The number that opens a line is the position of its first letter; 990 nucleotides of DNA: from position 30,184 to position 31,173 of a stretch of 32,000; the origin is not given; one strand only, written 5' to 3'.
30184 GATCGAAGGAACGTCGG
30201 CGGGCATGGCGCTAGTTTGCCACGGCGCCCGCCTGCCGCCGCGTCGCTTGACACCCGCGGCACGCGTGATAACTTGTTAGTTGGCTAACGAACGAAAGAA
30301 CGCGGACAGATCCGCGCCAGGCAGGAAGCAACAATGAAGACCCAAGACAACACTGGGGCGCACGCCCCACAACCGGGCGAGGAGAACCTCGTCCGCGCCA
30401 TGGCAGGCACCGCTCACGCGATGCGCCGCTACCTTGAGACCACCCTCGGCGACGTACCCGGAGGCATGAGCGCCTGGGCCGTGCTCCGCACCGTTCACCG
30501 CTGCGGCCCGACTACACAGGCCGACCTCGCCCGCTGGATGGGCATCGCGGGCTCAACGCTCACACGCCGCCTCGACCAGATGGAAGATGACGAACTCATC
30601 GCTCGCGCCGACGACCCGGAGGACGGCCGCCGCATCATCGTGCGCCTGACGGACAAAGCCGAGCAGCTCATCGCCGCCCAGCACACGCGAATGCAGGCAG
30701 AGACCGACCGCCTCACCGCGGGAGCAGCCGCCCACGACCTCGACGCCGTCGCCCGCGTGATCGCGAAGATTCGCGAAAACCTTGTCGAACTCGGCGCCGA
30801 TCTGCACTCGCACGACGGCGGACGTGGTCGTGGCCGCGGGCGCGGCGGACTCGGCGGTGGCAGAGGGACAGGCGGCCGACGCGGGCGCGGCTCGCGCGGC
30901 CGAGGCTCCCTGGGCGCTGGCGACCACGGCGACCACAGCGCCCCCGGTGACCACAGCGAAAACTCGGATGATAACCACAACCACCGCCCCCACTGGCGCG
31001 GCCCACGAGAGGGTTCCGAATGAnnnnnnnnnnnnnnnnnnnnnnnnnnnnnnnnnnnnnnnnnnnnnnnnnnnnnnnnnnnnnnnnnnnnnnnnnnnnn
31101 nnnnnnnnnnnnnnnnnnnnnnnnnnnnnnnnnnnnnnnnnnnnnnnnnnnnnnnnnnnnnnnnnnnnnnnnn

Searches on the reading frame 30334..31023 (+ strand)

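Call 71: search_protein_families(library=pfam, proteins=[window:30334-31023:+], max_evalue=0.0001)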
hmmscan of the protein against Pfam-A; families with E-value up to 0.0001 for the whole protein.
window:30334-31023:+ (229 aa): 6 families
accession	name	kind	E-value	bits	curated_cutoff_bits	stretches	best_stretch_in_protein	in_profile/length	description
PF01047.28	MarR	-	1e-13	51.4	24.6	1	46-100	4-58/59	MarR family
PF12802.13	MarR_2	-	1.9e-10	41.2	27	1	46-100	6-61/61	MarR family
PF13463.12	HTH_27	-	1.3e-07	32.2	22.2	1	47-109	5-68/68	Winged helix DNA-binding domain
PF06224.18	AlkZ-like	-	2.7e-06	27.7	25.9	1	46-114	171-233/329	DNA glycosylase AlkZ-like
PF13412.12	HTH_24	-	1.4e-05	25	21.9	1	49-89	7-47/48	Winged helix-turn-helix DNA-binding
PF01638.23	HxlR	-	2.4e-05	24.6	20.8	1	51-115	11-75/91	HxlR-like helix-turn-helix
